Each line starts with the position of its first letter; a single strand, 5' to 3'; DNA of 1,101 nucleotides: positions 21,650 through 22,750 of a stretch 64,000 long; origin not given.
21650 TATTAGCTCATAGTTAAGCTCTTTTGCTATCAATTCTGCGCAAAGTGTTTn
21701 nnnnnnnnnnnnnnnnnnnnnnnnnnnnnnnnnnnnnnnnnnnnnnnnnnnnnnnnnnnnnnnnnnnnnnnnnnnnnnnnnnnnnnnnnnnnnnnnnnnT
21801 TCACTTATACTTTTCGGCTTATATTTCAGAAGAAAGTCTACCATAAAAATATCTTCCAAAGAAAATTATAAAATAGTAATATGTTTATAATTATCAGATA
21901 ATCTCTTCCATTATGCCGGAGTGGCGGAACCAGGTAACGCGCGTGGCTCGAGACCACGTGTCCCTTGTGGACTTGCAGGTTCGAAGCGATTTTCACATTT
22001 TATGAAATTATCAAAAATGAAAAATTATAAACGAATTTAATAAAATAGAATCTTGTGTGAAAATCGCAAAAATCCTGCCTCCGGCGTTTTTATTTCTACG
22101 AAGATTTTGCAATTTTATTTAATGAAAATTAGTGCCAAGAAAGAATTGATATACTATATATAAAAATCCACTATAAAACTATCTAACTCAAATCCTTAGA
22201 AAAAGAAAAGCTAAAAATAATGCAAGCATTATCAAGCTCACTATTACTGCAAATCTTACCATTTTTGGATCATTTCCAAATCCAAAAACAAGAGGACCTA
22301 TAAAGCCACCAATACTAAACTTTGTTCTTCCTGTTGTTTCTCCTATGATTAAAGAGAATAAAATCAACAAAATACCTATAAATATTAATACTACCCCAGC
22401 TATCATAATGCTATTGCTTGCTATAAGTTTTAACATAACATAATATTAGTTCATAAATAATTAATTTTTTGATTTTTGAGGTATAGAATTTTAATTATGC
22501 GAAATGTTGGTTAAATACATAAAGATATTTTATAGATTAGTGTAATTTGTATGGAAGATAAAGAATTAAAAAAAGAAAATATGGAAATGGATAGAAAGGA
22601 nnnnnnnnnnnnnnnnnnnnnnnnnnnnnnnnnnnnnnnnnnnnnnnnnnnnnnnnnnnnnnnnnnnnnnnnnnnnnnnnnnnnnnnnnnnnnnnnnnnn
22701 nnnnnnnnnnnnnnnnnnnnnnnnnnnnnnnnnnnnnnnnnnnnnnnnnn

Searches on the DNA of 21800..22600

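Call 100: search_rna_families(source=window, start=21800, end=22600, threshold=evalue, max_evalue=1)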
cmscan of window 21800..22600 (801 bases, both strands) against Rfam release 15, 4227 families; matches with E-value up to 1: 1.
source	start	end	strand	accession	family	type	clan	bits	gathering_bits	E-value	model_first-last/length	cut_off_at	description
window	22098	22148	+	RF01223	snR13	Gene; snRNA; snoRNA; CD-box;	CL00045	20.3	47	0.81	1-124/124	no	Small nucleolar RNA snR13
